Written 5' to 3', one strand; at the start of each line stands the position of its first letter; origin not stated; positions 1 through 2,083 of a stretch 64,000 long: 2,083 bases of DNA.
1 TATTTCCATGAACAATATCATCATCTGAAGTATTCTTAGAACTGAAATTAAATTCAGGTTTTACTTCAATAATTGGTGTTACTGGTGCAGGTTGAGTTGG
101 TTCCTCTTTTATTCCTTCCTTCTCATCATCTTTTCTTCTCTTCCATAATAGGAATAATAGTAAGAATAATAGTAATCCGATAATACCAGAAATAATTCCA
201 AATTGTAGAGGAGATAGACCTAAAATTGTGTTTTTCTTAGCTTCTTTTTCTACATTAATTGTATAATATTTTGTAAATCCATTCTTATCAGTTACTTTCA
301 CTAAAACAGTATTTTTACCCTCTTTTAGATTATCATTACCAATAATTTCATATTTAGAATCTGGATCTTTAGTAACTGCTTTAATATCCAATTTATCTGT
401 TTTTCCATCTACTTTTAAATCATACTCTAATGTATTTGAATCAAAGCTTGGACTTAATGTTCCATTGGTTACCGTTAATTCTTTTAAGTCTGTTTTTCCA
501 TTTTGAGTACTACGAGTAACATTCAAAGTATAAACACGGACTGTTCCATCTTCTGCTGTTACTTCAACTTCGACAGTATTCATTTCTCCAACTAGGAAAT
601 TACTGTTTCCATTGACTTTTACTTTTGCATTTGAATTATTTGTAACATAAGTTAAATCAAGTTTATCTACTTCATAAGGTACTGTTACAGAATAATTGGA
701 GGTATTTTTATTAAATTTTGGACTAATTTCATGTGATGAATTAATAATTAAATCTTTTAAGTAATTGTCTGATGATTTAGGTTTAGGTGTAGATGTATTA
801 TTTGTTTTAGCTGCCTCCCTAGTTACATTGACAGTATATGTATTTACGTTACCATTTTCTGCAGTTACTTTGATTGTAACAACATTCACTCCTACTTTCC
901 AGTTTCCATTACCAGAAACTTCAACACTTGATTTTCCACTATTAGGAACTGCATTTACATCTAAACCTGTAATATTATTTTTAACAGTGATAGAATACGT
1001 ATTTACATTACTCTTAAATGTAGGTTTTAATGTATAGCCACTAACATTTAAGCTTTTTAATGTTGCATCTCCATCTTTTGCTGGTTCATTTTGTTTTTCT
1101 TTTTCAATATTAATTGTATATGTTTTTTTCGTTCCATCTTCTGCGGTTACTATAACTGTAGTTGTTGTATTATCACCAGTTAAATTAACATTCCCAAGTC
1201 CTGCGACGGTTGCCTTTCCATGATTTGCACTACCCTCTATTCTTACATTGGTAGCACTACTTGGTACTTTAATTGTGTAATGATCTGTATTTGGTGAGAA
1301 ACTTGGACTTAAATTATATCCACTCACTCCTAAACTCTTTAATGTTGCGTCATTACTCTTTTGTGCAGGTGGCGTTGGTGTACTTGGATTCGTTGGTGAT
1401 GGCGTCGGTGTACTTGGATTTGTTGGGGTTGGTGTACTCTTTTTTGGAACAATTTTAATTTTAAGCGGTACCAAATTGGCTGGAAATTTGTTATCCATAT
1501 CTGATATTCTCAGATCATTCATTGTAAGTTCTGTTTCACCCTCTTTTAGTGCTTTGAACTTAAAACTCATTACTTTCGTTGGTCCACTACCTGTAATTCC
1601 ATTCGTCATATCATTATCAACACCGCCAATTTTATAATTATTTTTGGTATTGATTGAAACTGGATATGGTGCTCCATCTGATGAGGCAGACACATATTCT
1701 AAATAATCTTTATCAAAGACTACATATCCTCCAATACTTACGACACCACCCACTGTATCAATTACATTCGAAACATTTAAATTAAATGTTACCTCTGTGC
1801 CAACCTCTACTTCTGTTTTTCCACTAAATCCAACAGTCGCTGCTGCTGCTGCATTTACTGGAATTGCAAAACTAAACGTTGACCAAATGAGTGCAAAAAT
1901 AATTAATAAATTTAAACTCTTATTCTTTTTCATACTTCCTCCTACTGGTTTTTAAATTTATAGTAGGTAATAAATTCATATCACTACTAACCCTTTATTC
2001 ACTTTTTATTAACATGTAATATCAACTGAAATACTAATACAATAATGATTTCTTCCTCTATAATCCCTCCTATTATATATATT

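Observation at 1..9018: Non-cellulosomal cohesin-dockerin surface system built from cadherin-like repeat proteins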

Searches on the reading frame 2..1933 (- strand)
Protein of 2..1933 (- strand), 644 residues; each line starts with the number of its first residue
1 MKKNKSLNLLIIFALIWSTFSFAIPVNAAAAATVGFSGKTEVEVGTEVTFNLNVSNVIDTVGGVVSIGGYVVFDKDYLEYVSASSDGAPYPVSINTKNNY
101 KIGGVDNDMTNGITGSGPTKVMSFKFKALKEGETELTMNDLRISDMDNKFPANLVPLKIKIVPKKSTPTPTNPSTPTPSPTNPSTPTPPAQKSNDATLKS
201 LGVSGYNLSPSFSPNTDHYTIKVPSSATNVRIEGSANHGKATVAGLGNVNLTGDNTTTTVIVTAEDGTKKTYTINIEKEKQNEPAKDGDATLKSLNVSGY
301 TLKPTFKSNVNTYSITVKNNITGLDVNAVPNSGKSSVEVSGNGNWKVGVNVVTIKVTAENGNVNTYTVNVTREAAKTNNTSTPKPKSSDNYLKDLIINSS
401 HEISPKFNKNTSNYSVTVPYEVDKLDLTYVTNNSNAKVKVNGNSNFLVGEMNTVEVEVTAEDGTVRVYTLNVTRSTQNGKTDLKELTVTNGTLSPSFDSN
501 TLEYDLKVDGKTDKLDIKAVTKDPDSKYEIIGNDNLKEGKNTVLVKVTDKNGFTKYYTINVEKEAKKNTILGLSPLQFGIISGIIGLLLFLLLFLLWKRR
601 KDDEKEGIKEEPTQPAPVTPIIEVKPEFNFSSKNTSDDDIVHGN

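Call 5: search_protein_families(library=pfam, proteins=[window:2-1933:-], max_evalue=0.1)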
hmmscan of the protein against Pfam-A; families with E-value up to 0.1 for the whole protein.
window:2-1933:- (644 aa): 2 families
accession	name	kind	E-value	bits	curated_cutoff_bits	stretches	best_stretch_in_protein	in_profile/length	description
PF12733.13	Cadherin-like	-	5e-41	139.5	24.2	4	403-474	6-88/89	Cadherin-like beta sandwich domain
PF21314.2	TM_ErbB1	-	0.012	15.8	27.1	1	579-601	4-27/36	Epidermal growth factor receptor transmembrane-juxtamembrane segment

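Call 10: search_protein_families(library=ncbifam, proteins=[window:2-1933:-], max_evalue=0.1)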
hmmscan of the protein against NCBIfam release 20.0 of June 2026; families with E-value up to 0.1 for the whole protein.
window:2-1933:- (644 aa): 1 family
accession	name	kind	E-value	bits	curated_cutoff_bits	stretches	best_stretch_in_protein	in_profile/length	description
NF041112.1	chap_CsgH_alph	subfamily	0.027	14.5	35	0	449-483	10-44/91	curli-like amyloid fiber formation chaperone CsgH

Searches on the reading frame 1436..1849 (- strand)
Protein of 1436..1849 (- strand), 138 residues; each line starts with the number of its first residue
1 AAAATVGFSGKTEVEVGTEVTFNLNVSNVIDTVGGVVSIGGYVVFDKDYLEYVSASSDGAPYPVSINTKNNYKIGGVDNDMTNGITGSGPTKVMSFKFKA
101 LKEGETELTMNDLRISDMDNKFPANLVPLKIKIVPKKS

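Call 6: search_solved_structures(query=window:1436-1849:-, max_evalue=10, show_alignments=2)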
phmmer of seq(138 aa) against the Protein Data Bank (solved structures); distinct sequences matched with E-value up to 10: 0.

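Call 13: find_homologous_proteins(query=window:1436-1849:-, max_evalue=0.001)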
Query seq(138 aa): 18 candidates shared short words with the query, none scored E <= 0.001.

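Call 22: search_protein_representatives(alignment_id=A1)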
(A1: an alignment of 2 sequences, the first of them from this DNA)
Query: 2 sequences, 138 profile positions. Proteins with E-value up to 0.001 (for the whole library): 189; up to 1e-10: 89; up to 1e-30: 23. The best 150 are listed.
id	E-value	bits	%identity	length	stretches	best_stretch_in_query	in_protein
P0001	4.1e-61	221.0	-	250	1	1-135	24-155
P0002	1.1e-45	171.1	-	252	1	2-136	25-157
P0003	1.6e-42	160.8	-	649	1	2-136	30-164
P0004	8.5e-41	155.2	-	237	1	1-137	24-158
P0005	1.8e-40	154.1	-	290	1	2-137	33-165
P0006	4.9e-40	152.8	-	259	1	2-135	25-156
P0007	5.1e-40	152.7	-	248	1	2-137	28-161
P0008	4.7e-39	149.6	-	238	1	2-136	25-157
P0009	4.8e-39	149.5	-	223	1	2-134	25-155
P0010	1.7e-38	147.7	-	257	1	2-137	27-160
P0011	1.4e-37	144.8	-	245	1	3-138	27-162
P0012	2.1e-37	144.3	-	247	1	2-137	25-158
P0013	4.4e-36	140.0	-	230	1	2-134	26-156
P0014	1.1e-35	138.7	-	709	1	1-136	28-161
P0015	2.1e-35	137.7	-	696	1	2-135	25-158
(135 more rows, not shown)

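Call 28: search_solved_structures(query=A2, max_evalue=1, show_alignments=2)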
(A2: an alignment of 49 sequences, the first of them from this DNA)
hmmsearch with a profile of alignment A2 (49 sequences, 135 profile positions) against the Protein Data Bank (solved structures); distinct sequences matched with E-value up to 1: 28.
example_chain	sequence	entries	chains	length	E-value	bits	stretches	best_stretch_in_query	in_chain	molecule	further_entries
3l8q_A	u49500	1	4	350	1.5e-09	41.1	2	11-111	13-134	Cellulosomal scaffoldin adaptor protein B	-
5g5d_A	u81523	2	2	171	1.1e-07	35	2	11-63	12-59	CELLULOSOME ANCHORING PROTEIN COHESIN REGION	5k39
1qzn_A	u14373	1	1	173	1.1e-06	31.8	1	11-111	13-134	cellulosomal scaffoldin adaptor protein B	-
1zv9_A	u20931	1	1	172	1.1e-06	31.7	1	11-111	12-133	Cellulosomal scaffoldin adaptor protein B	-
3f2l_A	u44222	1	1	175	1.1e-06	31.7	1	11-111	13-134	Cellulosomal scaffoldin adaptor protein B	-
3bwz_A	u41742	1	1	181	1.5e-06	31.4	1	11-111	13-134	Cellulosomal scaffoldin adaptor protein B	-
3ul4_A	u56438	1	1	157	9.6e-06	28.7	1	8-132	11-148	Cellulosome-anchoring protein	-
2jh2_A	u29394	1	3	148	1.7e-05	27.9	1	4-133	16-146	O-GLCNACASE NAGJ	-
2ozn_A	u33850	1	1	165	2.5e-05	27.4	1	4-133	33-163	O-GlcNAcase nagJ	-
2o4e_A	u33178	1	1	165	2.5e-05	27.4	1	4-133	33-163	O-GlcNAcase nagJ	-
2w1n_A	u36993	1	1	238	3.5e-05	26.9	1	4-133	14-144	O-GLCNACASE NAGJ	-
5nrm_A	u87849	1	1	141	3.9e-05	26.8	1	16-95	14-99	Endoglucanase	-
5nrk_A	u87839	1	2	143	4.5e-05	26.5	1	16-95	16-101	Endoglucanase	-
4u3s_A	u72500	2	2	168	0.00031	23.8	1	6-57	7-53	Cellulosomal scaffoldin adaptor protein B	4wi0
1tyj_A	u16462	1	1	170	0.00069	22.7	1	11-65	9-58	cellulosomal scaffoldin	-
5lxv_A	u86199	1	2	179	0.0037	20.3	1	9-50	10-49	Scaffoldin C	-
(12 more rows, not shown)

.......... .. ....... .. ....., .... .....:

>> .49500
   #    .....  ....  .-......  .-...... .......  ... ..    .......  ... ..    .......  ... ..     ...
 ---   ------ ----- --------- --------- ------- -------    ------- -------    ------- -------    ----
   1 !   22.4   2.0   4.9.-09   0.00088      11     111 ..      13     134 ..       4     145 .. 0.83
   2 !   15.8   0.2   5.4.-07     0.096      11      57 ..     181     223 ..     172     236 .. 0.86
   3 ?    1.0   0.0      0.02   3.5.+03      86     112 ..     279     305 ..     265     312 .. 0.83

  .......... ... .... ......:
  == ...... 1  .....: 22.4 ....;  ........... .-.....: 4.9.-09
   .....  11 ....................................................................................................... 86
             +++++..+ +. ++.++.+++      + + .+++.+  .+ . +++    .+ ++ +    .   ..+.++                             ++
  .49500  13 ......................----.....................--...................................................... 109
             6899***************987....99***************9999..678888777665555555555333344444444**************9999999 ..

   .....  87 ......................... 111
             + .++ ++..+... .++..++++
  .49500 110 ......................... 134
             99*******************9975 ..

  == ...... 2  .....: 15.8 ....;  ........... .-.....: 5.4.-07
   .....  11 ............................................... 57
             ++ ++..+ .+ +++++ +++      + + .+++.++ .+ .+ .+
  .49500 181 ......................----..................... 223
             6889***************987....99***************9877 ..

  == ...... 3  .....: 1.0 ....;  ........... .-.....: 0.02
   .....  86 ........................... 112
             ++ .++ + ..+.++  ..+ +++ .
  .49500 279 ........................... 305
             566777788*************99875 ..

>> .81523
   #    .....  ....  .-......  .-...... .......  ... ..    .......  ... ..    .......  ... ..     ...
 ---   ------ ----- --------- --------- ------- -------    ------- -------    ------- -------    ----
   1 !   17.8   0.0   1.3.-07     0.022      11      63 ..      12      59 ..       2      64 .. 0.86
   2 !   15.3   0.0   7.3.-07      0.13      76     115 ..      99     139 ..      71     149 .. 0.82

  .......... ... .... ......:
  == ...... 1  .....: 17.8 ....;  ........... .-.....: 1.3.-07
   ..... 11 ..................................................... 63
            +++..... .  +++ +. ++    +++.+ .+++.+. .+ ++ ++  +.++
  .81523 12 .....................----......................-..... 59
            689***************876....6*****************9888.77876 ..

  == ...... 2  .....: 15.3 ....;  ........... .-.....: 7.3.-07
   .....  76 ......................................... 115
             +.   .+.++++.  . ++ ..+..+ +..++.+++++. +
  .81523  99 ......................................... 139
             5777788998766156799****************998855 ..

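Call 29: search_protein_families(library=pfam, alignment_id=A2, max_evalue=1)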
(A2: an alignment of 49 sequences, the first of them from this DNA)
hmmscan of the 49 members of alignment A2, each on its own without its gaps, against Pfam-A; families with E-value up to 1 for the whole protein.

A. member 1, seq(138 aa): 3 families
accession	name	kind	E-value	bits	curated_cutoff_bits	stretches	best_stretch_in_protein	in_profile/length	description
PF00963.24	Cohesin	-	1.7e-05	25.5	24.1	1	10-112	6-116/139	Cohesin domain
PF09394.16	Inhibitor_I42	-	0.027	15.2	27.2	1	84-115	47-76/91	Chagasin family peptidase inhibitor I42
PF24935.1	Ig_NUP210_6th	-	0.22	11.9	27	0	82-110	54-82/86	NUP210-like, Ig-like domain 6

B. families by the number of members that match (of 49 scanned): 47 families (the first 25 are shown)
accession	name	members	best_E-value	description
PF00963.24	Cohesin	44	1.3e-14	Cohesin domain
PF09394.16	Inhibitor_I42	27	0.00049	Chagasin family peptidase inhibitor I42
PF13584.12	BatD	12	4.5e-05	BatD DUF11 like domain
PF17957.7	Big_7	3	0.022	Bacterial Ig domain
PF03896.21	TRAP_alpha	2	0.0026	Translocon-associated protein (TRAP), alpha subunit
PF07646.21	Kelch_2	2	0.035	Kelch motif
PF06101.16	Vps62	1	2.5e-05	Vacuolar protein sorting-associated protein 62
PF05031.18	NEAT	1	0.0013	Iron Transport-associated domain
PF08522.16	BT_3987-like_N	1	0.0032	BT_3987-like, N-terminal domain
PF19662.4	DUF6165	1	0.0046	Family of unknown function (DUF6165)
PF19765.4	DUF6252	1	0.011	Family of unknown function (DUF6252)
PF06585.17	JHBP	1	0.013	Haemolymph juvenile hormone binding protein (JHBP)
PF25012.1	DUF7786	1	0.018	Family of unknown function (DUF7786)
PF17547.7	DUF5462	1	0.022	Family of unknown function (DUF5462)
PF09255.16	Antig_Caf1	1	0.034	Caf1 Capsule antigen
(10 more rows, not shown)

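Call 54: predict_structure(alignment_id=A2)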
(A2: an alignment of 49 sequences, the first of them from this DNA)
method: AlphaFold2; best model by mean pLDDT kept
length: 138 residues; sequences in the alignment: 49
mean_pLDDT: 97.4   pTM: 0.90
mean pLDDT of the five models: 97.4, 97.4, 97.2, 97.1, 97.1
residues with pLDDT >= 90: 134; 70-90: 4; 50-70: 0; < 50: 0
segments of 3 or more residues with pLDDT < 50: none
pLDDT, mean of each block of 10 residues (from residue 1): 98 98 98 98 98 96 95 97 95 98 99 98 98 96
secondary structure, 60 per line:
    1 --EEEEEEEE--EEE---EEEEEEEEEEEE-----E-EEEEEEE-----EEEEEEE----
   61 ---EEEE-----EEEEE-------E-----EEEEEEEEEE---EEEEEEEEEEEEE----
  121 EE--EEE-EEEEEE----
elements in order: E3-10 E13-15 E19-30 E38-44 E50-56 E64-67 E73-77 E91-100 E104-116 E125-127 E129-134

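Call 57: fold_search(model_id=the predicted structure, library=pdb)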
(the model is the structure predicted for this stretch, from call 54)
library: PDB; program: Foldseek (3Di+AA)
matches with E <= 10: 1996; with E <= 0.001: 74
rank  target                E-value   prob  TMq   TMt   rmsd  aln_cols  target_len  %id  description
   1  4dh2_C                1.0e-08  1.00  0.71  0.64   3.6       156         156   17  Crystal structure of Coh-OlpC(Cthe_0452)-Doc435(Cthe_0435) complex: A novel type I Cohesin-Dockerin complex from Clost (released 2012-11-28)
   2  2jh2_A                1.8e-08  1.00  0.68  0.70   3.8       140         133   14  X-ray crystal structure of a cohesin-like module from Clostridium perfringens (released 2007-11-06)
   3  2w1n                  1.9e-08  1.00  0.67  0.44   3.9       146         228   15  cohesin and fibronectin type-III double module construct from the Clostridium perfringens glycoside hydrolase GH84C (released 2009-02-03)
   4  2jh2_B                2.7e-08  1.00  0.69  0.71   3.7       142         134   14  X-ray crystal structure of a cohesin-like module from Clostridium perfringens (released 2007-11-06)
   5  6kgf_C                3.0e-08  1.00  0.75  0.71   3.3       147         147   17  Crystal structure of CaDoc0917(R16D)-CaCohA2 complex at pH 8.2 (released 2020-07-08)
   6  6kgf_A                3.0e-08  1.00  0.73  0.71   3.6       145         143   16  Crystal structure of CaDoc0917(R16D)-CaCohA2 complex at pH 8.2 (released 2020-07-08)
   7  4ums                  4.1e-08  1.00  0.77  0.70   3.3       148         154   20  The crystal structure of the seventh ScaB type I cohesin from Pseudobacteroides cellulosolvens (released 2015-05-06)
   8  4dh2_A                4.9e-08  1.00  0.76  0.67   3.4       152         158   14  Crystal structure of Coh-OlpC(Cthe_0452)-Doc435(Cthe_0435) complex: A novel type I Cohesin-Dockerin complex from Clost (released 2012-11-28)
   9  6kge_A                6.3e-08  1.00  0.75  0.73   3.1       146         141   16  Crystal structure of CaDoc0917(R16D)-CaCohA2 complex at pH 5.5 (released 2020-07-08)
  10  6kgc_A                6.3e-08  1.00  0.74  0.71   3.5       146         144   16  Crystal structure of CaDoc0917(R49D)-CaCohA2 complex at pH 5.4 (released 2020-07-08)
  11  5lxv_A                7.0e-08  1.00  0.68  0.56   4.6       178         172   12  Crystal structure of Ruminococcus flavefaciens scaffoldin C cohesin in complex with a dockerin from an uncharacterized (released 2016-10-19)
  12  2vo8                  7.8e-08  1.00  0.75  0.76   3.4       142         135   13  Cohesin module from Clostridium perfringens ATCC13124 family 33 glycoside hydrolase. (released 2008-09-02)
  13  1g1k_A                7.8e-08  1.00  0.77  0.75   3.0       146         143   20  COHESIN MODULE FROM THE CELLULOSOME OF CLOSTRIDIUM CELLULOLYTICUM (released 2000-11-22)
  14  2vn6_A                9.2e-08  1.00  0.69  0.64   3.8       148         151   18  The Clostridium cellulolyticum dockerin displays a dual binding mode for its cohesin partner (released 2008-05-13)
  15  5lxv_C                9.2e-08  1.00  0.64  0.53   4.9       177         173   12  Crystal structure of Ruminococcus flavefaciens scaffoldin C cohesin in complex with a dockerin from an uncharacterized (released 2016-10-19)
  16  2jh2_C                1.2e-07  1.00  0.62  0.66   4.6       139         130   16  X-ray crystal structure of a cohesin-like module from Clostridium perfringens (released 2007-11-06)
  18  5n5p_A                1.3e-07  1.00  0.74  0.74   2.8       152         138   16  Crystal structure of Ruminococcus flavefaciens' type III complex containing the fifth cohesin from scaffoldin B and th (released 2018-02-28)
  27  5n5p_C                2.8e-07  1.00  0.71  0.71   3.3       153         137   17  Crystal structure of Ruminococcus flavefaciens' type III complex containing the fifth cohesin from scaffoldin B and th (released 2018-02-28)
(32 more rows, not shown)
